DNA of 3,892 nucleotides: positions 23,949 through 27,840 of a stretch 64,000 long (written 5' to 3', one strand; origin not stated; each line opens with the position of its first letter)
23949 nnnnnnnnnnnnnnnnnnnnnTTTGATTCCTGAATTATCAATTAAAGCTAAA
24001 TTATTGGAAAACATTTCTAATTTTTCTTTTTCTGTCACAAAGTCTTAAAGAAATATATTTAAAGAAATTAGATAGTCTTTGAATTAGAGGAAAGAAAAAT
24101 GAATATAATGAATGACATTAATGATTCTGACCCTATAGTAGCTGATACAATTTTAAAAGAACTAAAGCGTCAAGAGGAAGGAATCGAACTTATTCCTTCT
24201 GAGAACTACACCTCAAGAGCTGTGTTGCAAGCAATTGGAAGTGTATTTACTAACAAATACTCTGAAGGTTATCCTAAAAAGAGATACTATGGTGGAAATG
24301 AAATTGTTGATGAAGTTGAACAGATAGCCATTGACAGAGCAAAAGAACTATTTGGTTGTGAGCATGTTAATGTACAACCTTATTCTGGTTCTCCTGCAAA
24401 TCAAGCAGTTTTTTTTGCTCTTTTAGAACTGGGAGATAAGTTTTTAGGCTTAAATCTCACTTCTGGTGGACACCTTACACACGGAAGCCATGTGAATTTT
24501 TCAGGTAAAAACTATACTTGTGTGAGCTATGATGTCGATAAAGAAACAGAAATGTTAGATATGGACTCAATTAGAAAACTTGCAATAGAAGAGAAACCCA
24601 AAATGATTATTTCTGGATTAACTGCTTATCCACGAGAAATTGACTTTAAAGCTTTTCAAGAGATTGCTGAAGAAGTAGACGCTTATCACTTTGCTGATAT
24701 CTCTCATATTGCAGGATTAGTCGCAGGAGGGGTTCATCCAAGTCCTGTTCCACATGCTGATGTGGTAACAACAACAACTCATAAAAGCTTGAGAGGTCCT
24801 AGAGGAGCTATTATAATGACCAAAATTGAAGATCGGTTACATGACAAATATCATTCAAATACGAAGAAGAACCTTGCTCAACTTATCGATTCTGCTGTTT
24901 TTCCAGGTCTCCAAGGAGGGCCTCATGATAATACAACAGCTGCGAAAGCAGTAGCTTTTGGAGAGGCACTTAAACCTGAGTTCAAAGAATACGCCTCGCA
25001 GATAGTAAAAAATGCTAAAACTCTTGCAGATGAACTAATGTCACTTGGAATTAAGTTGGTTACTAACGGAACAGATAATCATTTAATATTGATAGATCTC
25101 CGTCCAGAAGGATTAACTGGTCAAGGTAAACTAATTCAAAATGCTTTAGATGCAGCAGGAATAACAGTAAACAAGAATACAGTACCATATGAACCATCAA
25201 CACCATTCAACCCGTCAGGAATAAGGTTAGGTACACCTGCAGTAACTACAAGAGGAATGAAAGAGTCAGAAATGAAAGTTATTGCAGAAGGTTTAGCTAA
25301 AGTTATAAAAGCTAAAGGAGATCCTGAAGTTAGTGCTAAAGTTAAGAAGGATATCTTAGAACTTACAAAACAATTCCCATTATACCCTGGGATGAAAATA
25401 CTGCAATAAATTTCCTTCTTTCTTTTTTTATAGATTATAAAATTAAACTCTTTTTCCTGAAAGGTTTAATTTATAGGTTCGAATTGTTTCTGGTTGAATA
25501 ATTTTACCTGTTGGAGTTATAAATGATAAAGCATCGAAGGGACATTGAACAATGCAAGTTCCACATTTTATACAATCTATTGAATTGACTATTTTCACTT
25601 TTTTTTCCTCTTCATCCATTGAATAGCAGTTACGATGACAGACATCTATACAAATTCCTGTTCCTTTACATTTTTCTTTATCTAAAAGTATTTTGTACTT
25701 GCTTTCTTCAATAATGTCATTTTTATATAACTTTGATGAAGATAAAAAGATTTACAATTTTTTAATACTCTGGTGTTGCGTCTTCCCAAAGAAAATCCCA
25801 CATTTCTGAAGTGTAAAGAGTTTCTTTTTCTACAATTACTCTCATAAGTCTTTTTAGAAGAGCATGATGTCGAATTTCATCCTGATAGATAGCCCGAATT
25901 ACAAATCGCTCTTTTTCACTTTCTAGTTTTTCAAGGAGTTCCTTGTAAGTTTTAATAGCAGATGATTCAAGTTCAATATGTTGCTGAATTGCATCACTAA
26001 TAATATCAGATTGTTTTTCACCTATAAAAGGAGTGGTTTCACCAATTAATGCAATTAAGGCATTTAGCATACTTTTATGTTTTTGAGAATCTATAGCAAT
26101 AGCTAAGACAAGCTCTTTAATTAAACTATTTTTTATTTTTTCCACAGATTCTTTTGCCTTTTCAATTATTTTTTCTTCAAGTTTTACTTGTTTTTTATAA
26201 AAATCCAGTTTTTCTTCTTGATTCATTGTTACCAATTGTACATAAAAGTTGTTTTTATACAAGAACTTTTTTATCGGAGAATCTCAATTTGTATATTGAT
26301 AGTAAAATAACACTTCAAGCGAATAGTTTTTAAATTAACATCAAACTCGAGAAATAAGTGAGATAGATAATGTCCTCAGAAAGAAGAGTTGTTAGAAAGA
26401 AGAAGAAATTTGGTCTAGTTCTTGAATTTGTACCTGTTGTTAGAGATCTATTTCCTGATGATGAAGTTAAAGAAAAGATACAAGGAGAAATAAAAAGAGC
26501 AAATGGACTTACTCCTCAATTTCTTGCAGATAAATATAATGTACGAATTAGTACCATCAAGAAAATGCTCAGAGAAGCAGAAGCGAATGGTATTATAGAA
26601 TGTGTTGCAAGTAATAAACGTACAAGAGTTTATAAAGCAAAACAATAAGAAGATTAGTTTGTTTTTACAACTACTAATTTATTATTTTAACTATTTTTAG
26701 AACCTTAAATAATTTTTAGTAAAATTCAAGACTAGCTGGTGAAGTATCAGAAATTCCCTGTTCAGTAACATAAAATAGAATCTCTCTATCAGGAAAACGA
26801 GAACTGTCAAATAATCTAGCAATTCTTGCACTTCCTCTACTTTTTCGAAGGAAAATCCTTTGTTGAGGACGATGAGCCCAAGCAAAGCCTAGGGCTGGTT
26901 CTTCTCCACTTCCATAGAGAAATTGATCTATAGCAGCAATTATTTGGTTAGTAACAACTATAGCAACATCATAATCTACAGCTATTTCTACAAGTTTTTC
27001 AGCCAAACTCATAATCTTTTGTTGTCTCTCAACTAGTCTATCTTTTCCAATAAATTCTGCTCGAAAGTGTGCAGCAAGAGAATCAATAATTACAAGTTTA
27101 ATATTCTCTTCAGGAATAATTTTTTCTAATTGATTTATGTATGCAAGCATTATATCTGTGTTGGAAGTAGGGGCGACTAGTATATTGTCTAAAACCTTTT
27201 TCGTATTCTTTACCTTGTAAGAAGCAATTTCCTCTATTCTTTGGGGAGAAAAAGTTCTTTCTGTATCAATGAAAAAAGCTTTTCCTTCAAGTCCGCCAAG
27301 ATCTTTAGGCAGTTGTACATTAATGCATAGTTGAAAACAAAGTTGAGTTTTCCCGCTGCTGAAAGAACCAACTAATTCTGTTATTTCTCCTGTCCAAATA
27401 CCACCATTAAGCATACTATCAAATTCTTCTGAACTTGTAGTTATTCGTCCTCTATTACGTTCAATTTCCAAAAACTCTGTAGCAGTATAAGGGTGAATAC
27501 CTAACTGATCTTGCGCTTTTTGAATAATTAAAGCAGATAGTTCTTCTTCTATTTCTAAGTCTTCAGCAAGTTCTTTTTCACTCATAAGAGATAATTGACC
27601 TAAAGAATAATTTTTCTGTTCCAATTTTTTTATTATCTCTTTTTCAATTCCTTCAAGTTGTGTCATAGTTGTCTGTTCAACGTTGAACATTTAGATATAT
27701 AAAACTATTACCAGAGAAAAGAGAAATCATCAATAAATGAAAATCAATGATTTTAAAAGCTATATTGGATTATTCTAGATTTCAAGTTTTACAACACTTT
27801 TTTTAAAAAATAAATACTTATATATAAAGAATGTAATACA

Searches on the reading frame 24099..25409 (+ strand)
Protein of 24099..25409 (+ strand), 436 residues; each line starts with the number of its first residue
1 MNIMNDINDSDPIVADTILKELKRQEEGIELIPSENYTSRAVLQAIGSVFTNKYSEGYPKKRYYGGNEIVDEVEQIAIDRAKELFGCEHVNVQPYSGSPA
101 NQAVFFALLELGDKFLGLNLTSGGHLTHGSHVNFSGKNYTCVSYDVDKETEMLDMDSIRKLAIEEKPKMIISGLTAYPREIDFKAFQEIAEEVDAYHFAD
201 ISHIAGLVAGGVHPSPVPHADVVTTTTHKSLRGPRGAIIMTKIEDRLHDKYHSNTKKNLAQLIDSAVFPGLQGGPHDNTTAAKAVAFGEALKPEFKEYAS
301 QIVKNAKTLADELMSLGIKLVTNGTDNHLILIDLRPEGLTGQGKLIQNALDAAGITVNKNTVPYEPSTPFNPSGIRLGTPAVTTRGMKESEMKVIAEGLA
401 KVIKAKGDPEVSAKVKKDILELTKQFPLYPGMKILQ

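Call 59: search_protein_families(library=pfam, proteins=[window:24099-25409:+], max_evalue=0.001)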
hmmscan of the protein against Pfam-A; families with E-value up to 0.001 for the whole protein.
window:24099-25409:+ (436 aa): 2 families
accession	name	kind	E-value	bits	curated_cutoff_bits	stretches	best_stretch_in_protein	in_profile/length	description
PF00464.25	SHMT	-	4.8e-164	546.1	27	1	8-397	2-397/399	Serine hydroxymethyltransferase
PF00155.27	Aminotran_1_2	-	9.3e-06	25.5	19.7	1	77-388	51-355/361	Aminotransferase class I and II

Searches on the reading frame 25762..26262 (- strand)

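Call 59: search_protein_families(library=pfam, proteins=[window:25762-26262:-], max_evalue=0.001)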
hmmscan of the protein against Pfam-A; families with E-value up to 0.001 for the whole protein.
window:25762-26262:- (166 aa): 1 family
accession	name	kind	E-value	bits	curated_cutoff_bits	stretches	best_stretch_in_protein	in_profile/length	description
PF02915.23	Rubrerythrin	-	8e-07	29.9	22.8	1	41-140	22-137/137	Rubrerythrin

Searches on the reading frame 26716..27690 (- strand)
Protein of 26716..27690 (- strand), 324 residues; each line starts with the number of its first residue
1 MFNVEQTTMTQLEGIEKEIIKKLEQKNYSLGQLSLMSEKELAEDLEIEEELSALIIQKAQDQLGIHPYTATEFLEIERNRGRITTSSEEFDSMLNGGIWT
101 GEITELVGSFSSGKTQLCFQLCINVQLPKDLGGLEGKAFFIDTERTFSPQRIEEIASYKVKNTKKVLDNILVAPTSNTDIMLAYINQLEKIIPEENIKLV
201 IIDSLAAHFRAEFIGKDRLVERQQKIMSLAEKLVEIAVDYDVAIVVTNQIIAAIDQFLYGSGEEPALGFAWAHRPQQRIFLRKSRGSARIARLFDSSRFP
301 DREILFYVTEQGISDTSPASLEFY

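Call 56: search_protein_families(library=pfam, proteins=[window:26716-27690:-], max_evalue=0.001)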
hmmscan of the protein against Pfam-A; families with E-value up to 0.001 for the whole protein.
window:26716-27690:- (324 aa): 5 families
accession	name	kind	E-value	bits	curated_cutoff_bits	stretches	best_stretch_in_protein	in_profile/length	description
PF08423.17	Rad51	-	1e-66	225.1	22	1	82-315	7-243/244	Rad51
PF00154.27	RecA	-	2.6e-11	43.9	27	1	83-283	33-220/262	recA bacterial DNA recombination protein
PF13481.12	AAA_25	-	1e-07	32.2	27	1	86-246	18-186/195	AAA domain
PF06745.19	ATPase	-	1.2e-05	25.2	26.6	1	85-208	3-131/231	KaiC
PF03796.21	DnaB_C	-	4.9e-05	23.3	27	0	98-253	16-181/255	DnaB-like helicase C terminal domain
